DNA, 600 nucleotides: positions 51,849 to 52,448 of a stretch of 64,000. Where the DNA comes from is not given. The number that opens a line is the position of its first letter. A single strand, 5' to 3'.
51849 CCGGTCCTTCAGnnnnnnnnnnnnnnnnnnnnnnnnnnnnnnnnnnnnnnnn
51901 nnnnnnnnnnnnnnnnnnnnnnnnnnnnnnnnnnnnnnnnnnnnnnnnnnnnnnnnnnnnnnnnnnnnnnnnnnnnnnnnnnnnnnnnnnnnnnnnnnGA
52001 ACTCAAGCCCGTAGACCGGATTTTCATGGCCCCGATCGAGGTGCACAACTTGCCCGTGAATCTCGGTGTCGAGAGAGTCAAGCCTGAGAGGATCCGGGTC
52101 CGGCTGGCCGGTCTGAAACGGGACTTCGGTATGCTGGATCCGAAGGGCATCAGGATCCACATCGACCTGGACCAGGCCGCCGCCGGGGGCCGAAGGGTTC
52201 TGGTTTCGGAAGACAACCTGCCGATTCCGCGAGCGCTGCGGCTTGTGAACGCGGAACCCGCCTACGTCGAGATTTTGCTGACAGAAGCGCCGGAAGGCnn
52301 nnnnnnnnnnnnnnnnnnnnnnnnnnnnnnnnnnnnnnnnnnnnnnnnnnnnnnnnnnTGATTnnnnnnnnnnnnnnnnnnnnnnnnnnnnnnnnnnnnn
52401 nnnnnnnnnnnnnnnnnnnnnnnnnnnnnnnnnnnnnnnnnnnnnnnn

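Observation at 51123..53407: c-di-AMP turnover pair: CdaA fused to a YbbR/CdaR-like tail, immediately followed by a DHH/DHHA1 phosphodiesterase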

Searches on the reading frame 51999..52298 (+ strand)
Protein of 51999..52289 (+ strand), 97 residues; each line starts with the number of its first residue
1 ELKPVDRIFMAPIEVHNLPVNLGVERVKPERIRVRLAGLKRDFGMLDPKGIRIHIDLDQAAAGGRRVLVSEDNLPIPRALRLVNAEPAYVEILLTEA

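Call 5: search_protein_families(library=pfam, proteins=[window:51999-52289:+], max_evalue=10)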
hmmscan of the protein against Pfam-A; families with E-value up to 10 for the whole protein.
seq(97 aa): 0 families

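Call 18: search_solved_structures(query=A1, max_evalue=10, show_alignments=3)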
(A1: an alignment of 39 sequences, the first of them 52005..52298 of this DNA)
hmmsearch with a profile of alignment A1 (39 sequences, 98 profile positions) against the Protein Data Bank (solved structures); distinct sequences matched with E-value up to 10: 9.
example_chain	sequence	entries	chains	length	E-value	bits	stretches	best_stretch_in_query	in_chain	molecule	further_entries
5hqh_A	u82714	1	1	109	8.6e-06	28.7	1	8-95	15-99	Lmo2119 protein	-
2l3u_A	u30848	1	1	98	9.8e-05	25.3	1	5-82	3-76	YbbR family protein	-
2kq1_A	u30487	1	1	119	0.0041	20.1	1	28-96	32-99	BH0266 protein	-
3lyw_A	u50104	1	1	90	0.024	17.6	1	29-96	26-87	YbbR family protein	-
2kpu_A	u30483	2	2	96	0.028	17.4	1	29-96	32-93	YbbR family protein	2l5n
7skn_A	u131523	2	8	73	0.13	15.3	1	8-70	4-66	De novo synthetic protein DIG8-CC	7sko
7nhn_6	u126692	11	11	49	0.36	13.9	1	49-96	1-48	50S ribosomal protein L33 1 | Large ribosomal subunit protein bL33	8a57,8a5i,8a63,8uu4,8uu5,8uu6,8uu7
4qdy_A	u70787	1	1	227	0.58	13.2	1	6-71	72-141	conserved hypothetical protein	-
2wnm_A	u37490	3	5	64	1.3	12.2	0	3-24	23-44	GENE 2 | Bacterial RNA polymerase inhibitor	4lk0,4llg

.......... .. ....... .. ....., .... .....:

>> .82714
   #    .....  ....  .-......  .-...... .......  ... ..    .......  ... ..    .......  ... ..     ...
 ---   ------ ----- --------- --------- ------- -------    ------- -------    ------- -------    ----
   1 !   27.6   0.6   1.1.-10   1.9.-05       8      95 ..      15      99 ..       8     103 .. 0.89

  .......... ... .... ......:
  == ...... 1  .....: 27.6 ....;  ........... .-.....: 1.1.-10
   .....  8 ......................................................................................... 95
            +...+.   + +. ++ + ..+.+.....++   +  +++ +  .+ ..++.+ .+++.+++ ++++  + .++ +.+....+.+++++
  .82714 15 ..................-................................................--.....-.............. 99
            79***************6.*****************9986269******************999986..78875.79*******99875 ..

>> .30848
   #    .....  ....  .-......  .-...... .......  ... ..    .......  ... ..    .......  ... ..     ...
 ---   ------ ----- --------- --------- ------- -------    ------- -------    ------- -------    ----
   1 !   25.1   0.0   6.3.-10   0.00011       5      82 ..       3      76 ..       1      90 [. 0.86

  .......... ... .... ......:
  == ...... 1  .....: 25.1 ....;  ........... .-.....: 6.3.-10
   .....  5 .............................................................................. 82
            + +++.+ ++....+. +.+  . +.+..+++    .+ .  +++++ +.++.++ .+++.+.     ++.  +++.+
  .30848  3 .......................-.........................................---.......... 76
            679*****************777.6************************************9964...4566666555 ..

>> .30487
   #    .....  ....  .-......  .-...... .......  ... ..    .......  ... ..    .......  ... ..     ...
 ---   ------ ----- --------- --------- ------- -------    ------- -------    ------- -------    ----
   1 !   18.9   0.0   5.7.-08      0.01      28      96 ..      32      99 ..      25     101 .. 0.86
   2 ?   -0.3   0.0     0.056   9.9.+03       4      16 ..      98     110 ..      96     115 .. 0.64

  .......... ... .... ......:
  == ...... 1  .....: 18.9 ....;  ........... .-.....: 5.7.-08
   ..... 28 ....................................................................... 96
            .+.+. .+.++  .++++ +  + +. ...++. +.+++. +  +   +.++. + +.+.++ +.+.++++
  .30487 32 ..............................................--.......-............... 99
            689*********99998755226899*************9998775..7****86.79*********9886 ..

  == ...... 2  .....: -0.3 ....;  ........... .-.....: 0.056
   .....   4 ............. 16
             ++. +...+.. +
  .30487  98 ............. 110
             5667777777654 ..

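Call 22: predict_structure(alignment_id=A1)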
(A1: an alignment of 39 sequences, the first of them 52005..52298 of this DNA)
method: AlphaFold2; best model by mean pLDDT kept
length: 98 residues; sequences in the alignment: 39
mean_pLDDT: 95.0   pTM: 0.81
mean pLDDT of the five models: 95.0, 93.3, 91.9, 90.3, 89.2
residues with pLDDT >= 90: 92; 70-90: 5; 50-70: 1; < 50: 0
segments of 3 or more residues with pLDDT < 50: none
pLDDT, mean of each block of 10 residues (from residue 1): 97 95 97 97 93 94 96 96 98 84
secondary structure, 60 per line:
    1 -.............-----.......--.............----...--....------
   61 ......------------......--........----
elements in order: E2-14 E20-26 E29-37 H38-41 E51-54 E61-66 E79-84 E87-94

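Call 26: fold_search(model_id=the predicted structure, library=pdb)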
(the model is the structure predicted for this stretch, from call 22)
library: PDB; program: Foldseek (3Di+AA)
matches with E <= 10: 74; with E <= 0.001: 4
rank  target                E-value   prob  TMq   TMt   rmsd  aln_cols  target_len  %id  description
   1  5hqh                  2.0e-04  1.00  0.77  0.78   2.6       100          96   19  1.32 Angstrom Crystal Structure of Ybbr like Domain of lmo2119 Protein from Listeria monocytogenes. (released 2016-02-03)
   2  3lyw                  2.5e-04  1.00  0.75  0.85   1.9        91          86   16  Crystal structure of YbbR family protein Dhaf_0833 from Desulfitobacterium hafniense DCB-2. Northeast Structural Genomic (released 2010-04-07)
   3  4qdy                  2.5e-04  1.00  0.69  0.37   3.4       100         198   19  Crystal structure of a YbbR-like protein (SP_1560) from Streptococcus pneumoniae TIGR4 at 2.74 A resolution (released 2014-07-30)
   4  2kq1_MODEL_1_A        5.5e-04  1.00  0.76  0.64   3.0       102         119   19  Solution Structure Of Protein BH0266 From Bacillus halodurans. Northeast Structural Genomics Consortium Target (released 2009-12-22)
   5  2kpu_MODEL_1_A        3.2e-03  1.00  0.74  0.75   2.5        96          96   20  NMR Structure of YbbR family protein Dhaf_0833 (residues 32-118) from Desulfitobacterium hafniense DCB-2: Nort (released 2009-12-08)
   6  5o60_W                5.8e-03  1.00  0.49  0.30   4.6        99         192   12  Structure of the 50S large ribosomal subunit from Mycobacterium smegmatis (released 2017-07-12)
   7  2l3u_MODEL_1_A        1.0e-02  1.00  0.64  0.64   2.8        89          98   21  Solution Structure of Domain IV from the YbbR family protein of Desulfitobacterium hafniense: Northeast Struct (released 2010-10-06)
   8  5zeb_W                1.4e-02  1.00  0.48  0.30   4.4        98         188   10  M. Smegmatis P/P state 70S ribosome structure (released 2018-09-26)
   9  5zep_W                1.5e-02  1.00  0.49  0.30   4.7        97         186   13  M. smegmatis hibernating state 70S ribosome structure (released 2018-09-26)
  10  8cvm_u                1.7e-02  1.00  0.50  0.32   4.2        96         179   17  Cutibacterium acnes 50S ribosomal subunit with P-site tRNA and Sarecycline bound in the local refined map (released 2023-03-15)
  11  9qt5_V                4.7e-02  1.00  0.53  0.34   3.8        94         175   13  Structure of the 50S ribosomal subunit from the antibiotic-producing bacterium Streptomyces fradiae (released 2025-05-14)
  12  1feu_A                4.7e-02  0.97  0.44  0.28   5.9       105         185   14  CRYSTAL STRUCTURE OF RIBOSOMAL PROTEIN TL5, ONE OF THE CTC FAMILY PROTEINS, COMPLEXED WITH A FRAGMENT OF 5S RRNA. (released 2001-06-25)
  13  4v8i_DZ               1.6e-01  0.92  0.46  0.27   5.1       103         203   14  Crystal structure of YfiA bound to the 70S ribosome. (released 2014-07-09)
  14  4v8a_AZ               1.7e-01  0.84  0.43  0.26   5.3       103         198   16  The structure of thermorubin in complex with the 70S ribosome from Thermus thermophilus. (released 2014-07-09)
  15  4v95_BZ               3.8e-01  0.63  0.42  0.26   5.6       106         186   15  Crystal structure of YAEJ bound to the 70S ribosome (released 2014-07-09)
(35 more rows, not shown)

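Call 69: search_protein_representatives(alignment_id=A1)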
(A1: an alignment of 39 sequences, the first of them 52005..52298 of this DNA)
Query: 39 sequences, 98 profile positions. Proteins with E-value up to 0.001 (for the whole library): 5820; up to 1e-10: 998; up to 1e-30: 2. The best 150 are listed.
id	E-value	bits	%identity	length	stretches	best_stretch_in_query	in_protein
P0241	6.5e-33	128.6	-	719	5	4-95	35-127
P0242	7.1e-32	125.2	-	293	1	2-97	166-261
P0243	1.8e-26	107.9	-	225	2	5-96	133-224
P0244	7.5e-26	105.9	-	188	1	1-96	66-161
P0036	1.7e-25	104.7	-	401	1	1-96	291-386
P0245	1.9e-25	104.6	-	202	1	1-95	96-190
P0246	4.0e-25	103.6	-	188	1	1-96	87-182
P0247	4.7e-25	103.3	-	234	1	1-96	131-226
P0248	1.2e-24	102.1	-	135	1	3-96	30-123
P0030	1.2e-24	102.0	-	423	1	1-97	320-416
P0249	1.6e-24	101.7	-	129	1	2-95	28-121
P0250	1.9e-23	98.2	-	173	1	2-96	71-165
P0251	2.1e-23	98.1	-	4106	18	16-37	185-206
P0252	2.2e-23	98.0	-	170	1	1-97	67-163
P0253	3.7e-23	97.3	-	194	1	2-96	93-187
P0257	2.1e-22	94.9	-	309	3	3-94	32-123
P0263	5.3e-21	90.4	-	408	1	2-97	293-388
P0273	4.6e-20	87.4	-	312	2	4-97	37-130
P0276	1.7e-19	85.5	-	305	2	3-93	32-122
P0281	8.1e-19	83.4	-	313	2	2-94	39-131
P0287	1.3e-18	82.7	-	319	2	3-94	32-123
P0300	7.8e-18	80.2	-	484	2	5-94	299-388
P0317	2.1e-17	78.8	-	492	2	2-95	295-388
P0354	1.1e-16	76.5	-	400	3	8-95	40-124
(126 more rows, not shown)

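Call 70: search_protein_families(library=pfam, proteins=[P0257, P0273, P0276, P0281, P0287, P0241, P0300, P0317, P0263, P0354], max_evalue=0.001)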
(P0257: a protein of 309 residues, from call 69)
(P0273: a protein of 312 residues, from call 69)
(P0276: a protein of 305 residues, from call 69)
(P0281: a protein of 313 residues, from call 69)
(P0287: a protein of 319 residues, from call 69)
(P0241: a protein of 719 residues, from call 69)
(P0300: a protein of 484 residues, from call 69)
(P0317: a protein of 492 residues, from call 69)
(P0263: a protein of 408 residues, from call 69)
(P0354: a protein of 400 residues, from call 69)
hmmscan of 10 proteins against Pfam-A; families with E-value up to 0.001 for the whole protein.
P0257 (309 aa): 1 family
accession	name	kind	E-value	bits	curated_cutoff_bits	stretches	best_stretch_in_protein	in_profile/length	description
PF07949.17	YbbR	-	2.4e-17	63.5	22.3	2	129-210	1-80/81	YbbR-like protein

P0273 (312 aa): 1 family
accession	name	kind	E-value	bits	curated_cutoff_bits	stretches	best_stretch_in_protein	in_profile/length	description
PF07949.17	YbbR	-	1.5e-15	57.7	22.3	2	42-124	1-80/81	YbbR-like protein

P0276 (305 aa): 1 family
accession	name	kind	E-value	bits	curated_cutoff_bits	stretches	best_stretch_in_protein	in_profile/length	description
PF07949.17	YbbR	-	3.7e-23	82.1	22.3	2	129-208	1-80/81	YbbR-like protein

P0281 (313 aa): 1 family
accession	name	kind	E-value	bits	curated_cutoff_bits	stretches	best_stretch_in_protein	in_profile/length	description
PF07949.17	YbbR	-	4.5e-23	81.8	22.3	2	138-216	2-81/81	YbbR-like protein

P0287 (319 aa): 1 family
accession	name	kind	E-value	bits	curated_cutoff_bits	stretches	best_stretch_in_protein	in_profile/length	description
PF07949.17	YbbR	-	1e-18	67.8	22.3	1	38-121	1-81/81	YbbR-like protein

P0241 (719 aa): 2 families
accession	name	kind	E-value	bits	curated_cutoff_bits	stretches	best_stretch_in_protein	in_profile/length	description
PF07949.17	YbbR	-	1.6e-31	108.9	22.3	3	132-202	1-72/81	YbbR-like protein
PF04314.18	PCuAC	-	0.00021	21.6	29.4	0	528-566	53-91/109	Copper chaperone PCu(A)C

P0300 (484 aa): 3 families
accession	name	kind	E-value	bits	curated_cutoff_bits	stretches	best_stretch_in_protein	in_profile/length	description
PF02457.21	DAC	-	1.3e-34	118.7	27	1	118-235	2-118/119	DisA bacterial checkpoint controller nucleotide-binding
PF07949.17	YbbR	-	1.6e-13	51.2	22.3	1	303-374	1-72/81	YbbR-like protein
PF19293.4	CdaA_N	-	5.9e-09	36.4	23.8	1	11-87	4-81/81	CdaA N-terminal transmembrane domain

P0317 (492 aa): 3 families
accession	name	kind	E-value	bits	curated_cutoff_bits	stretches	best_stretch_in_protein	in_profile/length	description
PF02457.21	DAC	-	8e-34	116.2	27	1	119-235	4-119/119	DisA bacterial checkpoint controller nucleotide-binding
PF19293.4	CdaA_N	-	1.3e-09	38.5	23.8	1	10-86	4-81/81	CdaA N-terminal transmembrane domain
PF07949.17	YbbR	-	6.1e-07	30.1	22.3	0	302-383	1-79/81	YbbR-like protein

P0263 (408 aa): 2 families
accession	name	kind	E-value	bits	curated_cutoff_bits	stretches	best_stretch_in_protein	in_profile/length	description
PF02457.21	DAC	-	3.2e-32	111.1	27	1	117-231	5-118/119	DisA bacterial checkpoint controller nucleotide-binding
PF19293.4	CdaA_N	-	5.1e-10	39.8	23.8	1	7-85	2-81/81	CdaA N-terminal transmembrane domain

P0354 (400 aa): 1 family
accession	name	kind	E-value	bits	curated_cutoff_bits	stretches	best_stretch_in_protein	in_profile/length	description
PF07949.17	YbbR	-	7.8e-38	129.1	22.3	4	226-303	3-81/81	YbbR-like protein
